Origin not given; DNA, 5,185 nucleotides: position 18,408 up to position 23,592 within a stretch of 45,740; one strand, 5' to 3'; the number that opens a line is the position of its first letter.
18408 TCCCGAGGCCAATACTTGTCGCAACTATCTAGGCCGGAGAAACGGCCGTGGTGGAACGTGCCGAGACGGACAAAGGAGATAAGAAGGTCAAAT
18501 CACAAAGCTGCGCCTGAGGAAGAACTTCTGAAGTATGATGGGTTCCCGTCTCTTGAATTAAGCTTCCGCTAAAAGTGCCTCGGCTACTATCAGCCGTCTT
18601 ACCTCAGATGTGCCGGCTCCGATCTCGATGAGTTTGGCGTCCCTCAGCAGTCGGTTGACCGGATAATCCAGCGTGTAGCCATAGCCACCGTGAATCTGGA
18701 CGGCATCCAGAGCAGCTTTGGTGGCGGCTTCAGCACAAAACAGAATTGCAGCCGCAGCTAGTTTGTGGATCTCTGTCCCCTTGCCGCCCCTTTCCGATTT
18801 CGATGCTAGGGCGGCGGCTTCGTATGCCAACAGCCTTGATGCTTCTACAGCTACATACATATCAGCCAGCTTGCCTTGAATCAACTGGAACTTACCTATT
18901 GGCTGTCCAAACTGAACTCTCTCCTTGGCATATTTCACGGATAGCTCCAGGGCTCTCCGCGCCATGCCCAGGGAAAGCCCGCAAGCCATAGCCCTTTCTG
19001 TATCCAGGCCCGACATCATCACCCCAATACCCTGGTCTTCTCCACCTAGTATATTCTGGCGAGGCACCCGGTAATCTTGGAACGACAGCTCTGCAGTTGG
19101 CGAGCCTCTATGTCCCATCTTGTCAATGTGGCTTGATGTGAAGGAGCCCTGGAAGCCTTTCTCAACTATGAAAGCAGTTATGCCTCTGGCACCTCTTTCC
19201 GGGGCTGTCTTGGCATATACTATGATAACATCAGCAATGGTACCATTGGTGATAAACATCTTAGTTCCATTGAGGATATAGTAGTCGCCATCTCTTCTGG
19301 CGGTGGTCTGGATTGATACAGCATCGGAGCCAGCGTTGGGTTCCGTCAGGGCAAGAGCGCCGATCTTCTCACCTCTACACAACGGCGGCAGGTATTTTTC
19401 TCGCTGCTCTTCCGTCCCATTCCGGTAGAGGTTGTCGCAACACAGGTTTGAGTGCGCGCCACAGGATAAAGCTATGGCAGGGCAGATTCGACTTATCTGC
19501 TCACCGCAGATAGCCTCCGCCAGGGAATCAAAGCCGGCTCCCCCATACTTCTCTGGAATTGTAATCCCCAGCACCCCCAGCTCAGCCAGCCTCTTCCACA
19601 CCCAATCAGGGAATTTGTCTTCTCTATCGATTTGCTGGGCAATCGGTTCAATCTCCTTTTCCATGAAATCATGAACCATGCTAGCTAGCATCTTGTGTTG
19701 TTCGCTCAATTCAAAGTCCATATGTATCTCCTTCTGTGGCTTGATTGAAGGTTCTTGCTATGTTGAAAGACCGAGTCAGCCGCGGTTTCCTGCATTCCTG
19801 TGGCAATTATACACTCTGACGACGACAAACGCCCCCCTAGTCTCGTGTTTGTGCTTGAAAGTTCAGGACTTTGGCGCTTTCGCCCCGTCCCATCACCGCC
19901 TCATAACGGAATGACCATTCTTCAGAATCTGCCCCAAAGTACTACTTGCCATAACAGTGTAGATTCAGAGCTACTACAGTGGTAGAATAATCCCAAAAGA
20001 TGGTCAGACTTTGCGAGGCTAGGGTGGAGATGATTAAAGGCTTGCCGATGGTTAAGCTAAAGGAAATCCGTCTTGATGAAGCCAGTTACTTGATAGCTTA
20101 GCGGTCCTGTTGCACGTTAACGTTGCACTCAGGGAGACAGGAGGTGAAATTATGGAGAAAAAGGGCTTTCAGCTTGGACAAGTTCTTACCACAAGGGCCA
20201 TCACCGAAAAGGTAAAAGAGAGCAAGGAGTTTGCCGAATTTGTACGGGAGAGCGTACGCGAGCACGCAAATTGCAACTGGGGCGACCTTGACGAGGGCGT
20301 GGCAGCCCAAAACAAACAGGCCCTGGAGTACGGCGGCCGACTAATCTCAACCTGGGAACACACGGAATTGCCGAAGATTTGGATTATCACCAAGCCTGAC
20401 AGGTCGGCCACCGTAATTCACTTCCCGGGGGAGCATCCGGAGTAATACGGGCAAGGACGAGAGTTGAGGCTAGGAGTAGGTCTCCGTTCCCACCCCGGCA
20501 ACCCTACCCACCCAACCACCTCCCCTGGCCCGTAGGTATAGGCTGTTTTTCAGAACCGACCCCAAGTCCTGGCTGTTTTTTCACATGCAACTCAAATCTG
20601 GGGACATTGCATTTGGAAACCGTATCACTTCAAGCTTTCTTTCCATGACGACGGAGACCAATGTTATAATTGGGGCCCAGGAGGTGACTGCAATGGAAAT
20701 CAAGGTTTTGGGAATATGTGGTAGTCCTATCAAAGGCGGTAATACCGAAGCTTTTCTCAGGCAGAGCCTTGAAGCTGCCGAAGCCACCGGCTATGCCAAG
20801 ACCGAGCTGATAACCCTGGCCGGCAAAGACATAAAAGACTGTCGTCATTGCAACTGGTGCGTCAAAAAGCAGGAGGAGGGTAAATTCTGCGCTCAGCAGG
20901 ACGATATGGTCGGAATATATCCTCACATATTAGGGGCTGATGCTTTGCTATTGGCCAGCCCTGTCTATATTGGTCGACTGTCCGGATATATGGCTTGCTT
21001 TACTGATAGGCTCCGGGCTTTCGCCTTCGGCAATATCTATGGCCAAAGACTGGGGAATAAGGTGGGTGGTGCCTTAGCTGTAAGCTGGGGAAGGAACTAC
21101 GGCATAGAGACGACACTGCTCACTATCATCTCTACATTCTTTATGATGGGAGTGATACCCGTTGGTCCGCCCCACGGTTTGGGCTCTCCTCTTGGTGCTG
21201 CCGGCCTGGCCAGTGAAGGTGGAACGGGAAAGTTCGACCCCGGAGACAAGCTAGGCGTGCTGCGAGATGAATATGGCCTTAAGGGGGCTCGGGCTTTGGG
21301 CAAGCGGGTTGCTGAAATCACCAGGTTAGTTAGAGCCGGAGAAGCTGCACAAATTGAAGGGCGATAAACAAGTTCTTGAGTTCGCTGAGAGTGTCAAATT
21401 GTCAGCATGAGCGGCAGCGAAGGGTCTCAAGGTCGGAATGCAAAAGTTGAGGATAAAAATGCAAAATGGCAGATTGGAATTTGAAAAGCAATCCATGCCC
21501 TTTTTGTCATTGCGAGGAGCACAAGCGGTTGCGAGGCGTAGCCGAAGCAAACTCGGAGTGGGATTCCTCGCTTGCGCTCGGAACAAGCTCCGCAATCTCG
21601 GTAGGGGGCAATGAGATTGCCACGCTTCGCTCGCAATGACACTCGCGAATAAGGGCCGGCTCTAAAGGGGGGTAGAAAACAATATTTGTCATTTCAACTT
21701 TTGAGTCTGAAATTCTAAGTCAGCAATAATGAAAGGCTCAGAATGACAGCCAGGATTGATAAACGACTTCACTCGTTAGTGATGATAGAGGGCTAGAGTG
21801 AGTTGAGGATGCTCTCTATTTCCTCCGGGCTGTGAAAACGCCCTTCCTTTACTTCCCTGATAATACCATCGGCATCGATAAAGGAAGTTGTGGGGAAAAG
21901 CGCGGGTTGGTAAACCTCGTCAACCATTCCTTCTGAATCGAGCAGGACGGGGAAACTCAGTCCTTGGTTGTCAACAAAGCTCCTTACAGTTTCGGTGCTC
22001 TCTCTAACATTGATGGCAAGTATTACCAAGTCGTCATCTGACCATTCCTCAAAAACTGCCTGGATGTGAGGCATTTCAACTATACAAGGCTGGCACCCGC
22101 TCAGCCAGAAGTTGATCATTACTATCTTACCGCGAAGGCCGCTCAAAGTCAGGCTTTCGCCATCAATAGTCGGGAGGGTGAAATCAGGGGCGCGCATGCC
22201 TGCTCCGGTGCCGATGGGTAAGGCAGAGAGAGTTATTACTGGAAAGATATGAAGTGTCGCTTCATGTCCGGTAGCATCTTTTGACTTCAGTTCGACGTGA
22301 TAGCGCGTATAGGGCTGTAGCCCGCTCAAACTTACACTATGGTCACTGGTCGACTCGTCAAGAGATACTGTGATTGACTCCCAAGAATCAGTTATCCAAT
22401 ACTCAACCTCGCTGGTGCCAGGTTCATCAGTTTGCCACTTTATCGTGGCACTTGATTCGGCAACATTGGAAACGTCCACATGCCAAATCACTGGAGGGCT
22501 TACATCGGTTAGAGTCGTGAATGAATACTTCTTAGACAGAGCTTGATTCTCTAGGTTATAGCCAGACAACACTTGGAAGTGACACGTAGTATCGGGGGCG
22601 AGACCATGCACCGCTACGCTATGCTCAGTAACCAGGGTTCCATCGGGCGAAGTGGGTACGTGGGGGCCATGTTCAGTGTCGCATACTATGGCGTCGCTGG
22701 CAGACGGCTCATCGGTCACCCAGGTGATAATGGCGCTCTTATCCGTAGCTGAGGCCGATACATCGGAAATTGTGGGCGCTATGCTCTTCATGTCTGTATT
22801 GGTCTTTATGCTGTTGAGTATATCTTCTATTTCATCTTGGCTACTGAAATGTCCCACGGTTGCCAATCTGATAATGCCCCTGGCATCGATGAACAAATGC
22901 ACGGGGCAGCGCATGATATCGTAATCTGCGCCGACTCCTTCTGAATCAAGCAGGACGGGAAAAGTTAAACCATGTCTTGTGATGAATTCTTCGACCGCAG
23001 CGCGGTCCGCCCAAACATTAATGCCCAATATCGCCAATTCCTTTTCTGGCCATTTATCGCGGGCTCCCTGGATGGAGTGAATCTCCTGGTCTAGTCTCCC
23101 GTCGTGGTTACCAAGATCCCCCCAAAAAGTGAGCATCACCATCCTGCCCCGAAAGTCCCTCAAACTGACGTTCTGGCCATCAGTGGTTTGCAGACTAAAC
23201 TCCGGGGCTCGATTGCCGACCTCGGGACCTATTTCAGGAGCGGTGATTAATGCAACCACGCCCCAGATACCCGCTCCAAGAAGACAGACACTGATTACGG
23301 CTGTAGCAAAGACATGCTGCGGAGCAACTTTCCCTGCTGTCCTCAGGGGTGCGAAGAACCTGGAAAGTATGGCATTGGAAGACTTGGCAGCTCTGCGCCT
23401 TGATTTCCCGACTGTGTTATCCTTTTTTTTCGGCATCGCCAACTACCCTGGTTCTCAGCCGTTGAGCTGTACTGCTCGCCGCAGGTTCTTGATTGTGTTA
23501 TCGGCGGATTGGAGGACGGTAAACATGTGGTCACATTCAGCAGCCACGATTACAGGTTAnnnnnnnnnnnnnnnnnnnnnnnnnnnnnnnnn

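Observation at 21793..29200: Array of paralogous zinc-ribbon / TM / FN3 / TlpA-thioredoxin membrane proteins plus a soluble zinc-ribbon protein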

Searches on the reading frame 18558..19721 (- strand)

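Call 8: search_protein_families(library=pfam, proteins=[window:18558-19721:-], max_evalue=0.00001)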
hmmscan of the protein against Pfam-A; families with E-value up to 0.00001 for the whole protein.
window:18558-19721:- (387 aa): 4 families
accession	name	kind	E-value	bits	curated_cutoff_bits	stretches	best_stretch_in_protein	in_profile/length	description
PF00441.29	Acyl-CoA_dh_1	-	1.6e-45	155.3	22.4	1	229-384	1-150/150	Acyl-CoA dehydrogenase, C-terminal domain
PF02771.21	Acyl-CoA_dh_N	-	1.9e-40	138.2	22.9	1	6-118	1-113/113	Acyl-CoA dehydrogenase, N-terminal domain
PF02770.24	Acyl-CoA_dh_M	-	6.5e-26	90.8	33.3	1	122-216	1-96/97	Acyl-CoA dehydrogenase, middle domain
PF08028.16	Acyl-CoA_dh_2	-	5e-20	72.6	22.7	1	245-367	2-128/134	Acyl-CoA dehydrogenase, C-terminal domain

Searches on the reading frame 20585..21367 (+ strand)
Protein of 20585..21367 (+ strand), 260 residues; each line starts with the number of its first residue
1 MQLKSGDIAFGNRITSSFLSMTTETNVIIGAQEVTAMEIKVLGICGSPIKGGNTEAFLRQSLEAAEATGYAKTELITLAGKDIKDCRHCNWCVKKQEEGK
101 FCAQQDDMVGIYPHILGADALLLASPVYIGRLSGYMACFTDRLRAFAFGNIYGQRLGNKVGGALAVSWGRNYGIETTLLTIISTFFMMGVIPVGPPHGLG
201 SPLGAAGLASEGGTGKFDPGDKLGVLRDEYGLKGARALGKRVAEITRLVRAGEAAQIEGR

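Call 8: search_protein_families(library=pfam, proteins=[window:20585-21367:+], max_evalue=0.00001)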
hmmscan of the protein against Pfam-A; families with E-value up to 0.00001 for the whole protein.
window:20585-21367:+ (260 aa): 1 family
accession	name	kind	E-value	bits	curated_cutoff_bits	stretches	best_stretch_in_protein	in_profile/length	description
PF03358.20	FMN_red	-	5.7e-22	78.4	24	1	39-194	1-141/152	NADPH-dependent FMN reductase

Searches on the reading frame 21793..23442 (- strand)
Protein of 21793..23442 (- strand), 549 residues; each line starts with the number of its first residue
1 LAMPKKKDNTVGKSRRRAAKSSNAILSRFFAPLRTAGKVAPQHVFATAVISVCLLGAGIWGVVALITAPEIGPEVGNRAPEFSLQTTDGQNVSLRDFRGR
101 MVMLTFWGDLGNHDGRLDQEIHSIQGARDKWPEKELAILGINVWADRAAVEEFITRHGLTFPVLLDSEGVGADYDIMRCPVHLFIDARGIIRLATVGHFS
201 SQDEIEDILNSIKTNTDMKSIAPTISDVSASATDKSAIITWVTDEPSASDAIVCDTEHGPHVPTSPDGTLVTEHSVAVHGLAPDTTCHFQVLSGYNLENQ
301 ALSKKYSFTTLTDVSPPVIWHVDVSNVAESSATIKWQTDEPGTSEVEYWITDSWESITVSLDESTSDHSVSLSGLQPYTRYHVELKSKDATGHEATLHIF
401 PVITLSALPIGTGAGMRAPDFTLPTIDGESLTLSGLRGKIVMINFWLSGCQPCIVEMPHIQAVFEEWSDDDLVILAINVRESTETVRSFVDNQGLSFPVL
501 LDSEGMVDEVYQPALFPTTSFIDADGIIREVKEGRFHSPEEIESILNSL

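Call 3: search_protein_families(library=pfam, proteins=[window:21793-23442:-], max_evalue=0.01)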
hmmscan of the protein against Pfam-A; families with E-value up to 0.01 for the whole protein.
window:21793-23442:- (549 aa): 12 families
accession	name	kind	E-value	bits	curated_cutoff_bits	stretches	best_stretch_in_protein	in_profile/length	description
PF00578.27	AhpC-TSA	-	2.7e-44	150.5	26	2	415-530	2-123/124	AhpC/TSA family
PF08534.16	Redoxin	-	1.2e-34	119.7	26.6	2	414-541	2-140/148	Redoxin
PF16656.11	Pur_ac_phosph_N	-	2e-13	51.1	30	2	321-389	5-82/93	Purple acid Phosphatase, N-terminal domain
PF00041.27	fn3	-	5.5e-09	36.6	25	1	321-392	5-73/84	Fibronectin type III domain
PF17425.8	Arylsulfotran_N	-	1e-06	29.1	24.2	0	322-394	4-78/88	Arylsulfotransferase Ig-like domain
PF13905.12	Thioredoxin_8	-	6.9e-06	26.8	27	1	438-519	1-85/94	Thioredoxin-like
PF00255.25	GSHPx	-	0.00014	21.8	27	0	421-477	4-59/108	Glutathione peroxidase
PF02630.20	SCO1-SenC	-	0.00024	21.5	22.8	0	419-479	2-65/134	SCO1/SenC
PF13098.12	Thioredoxin_2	-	0.00029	21.6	27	0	437-545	4-103/104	Thioredoxin-like domain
PF25077.1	DUF7800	-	0.001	19.6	27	0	326-389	12-75/89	Domain of unknown function (DUF7800)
PF25059.1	FN3_DSCAM-DSCAML_C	-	0.0055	17.5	39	0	345-400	24-77/89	DSCAM/DSCAML C-terminal Fn3-like domain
PF00085.26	Thioredoxin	-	0.0089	16.5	23.5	0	439-488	19-67/103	Thioredoxin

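Call 4: search_protein_families(library=ncbifam, proteins=[window:21793-23442:-], max_evalue=0.01)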
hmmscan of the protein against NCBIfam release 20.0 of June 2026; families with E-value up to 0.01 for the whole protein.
window:21793-23442:- (549 aa): 16 families
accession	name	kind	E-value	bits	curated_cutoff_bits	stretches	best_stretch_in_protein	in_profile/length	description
NF002854.0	PRK03147.1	subfamily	1.9e-55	187.5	170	2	414-547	38-170/176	thiol-disulfide oxidoreductase ResA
NF041202.1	StoA_CxxC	exception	2.7e-27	95.6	210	2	417-534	32-150/163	endospore biogenesis thiol-disulfide oxidoreductase StoA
NF041054.1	WAxxUGC_long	equivalog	7.7e-26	91.2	300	2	416-533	82-199/354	ResA-like WAxxUGC motif-containing protein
NF006960.0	PRK09437.1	equivalog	5.1e-16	59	140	2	75-218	6-145/156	thioredoxin-dependent thiol peroxidase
NF047696.1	ThlDiSintTplARhiz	equivalog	1.3e-15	57.7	230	1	417-494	76-154/219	thiol:disulfide interchange protein TlpA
TIGR00385.1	dsbE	subfamily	3.3e-11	43.1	123.15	1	436-536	61-158/173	DsbE family thiol:disulfide interchange protein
TIGR02661.1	MauD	equivalog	1.8e-10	40.6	188.6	1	70-214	43-180/189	methylamine dehydrogenase accessory protein MauD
NF038285.1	deiodinase_rel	hypoth_equivalog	5.4e-10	39.2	250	2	407-482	171-247/347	deiodinase family protein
NF011941.0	PRK15412.1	equivalog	7.1e-08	32.2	359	1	437-535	67-162/185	thiol:disulfide interchange protein DsbE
NF053650.1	PerredPrxQDein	equivalog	3.9e-07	30.1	260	1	80-168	2-86/148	thioredoxin-dependent peroxiredoxin PrxQ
NF047697.1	ThioredTrxAClost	equivalog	4.8e-05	23.5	140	1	439-482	18-60/105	thioredoxin TrxA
NF040737.1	peroxi_PrxU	equivalog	0.00016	21.4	270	0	414-511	38-145/233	thioredoxin-dependent peroxiredoxin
TIGR01068.1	thioredoxin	equivalog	0.00065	19.8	96.8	1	439-488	15-63/101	thioredoxin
NF040769.1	SelL_rel_redox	subfamily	0.00086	19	120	0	417-504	2-91/173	SelL-related redox protein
NF010625.0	PRK14018.1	equivalog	0.0031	16.1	522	1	437-537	55-161/521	bifunctional peptide-methionine (S)-S-oxide reductase MsrA/peptide-methionine (R)-S-oxide reductase MsrB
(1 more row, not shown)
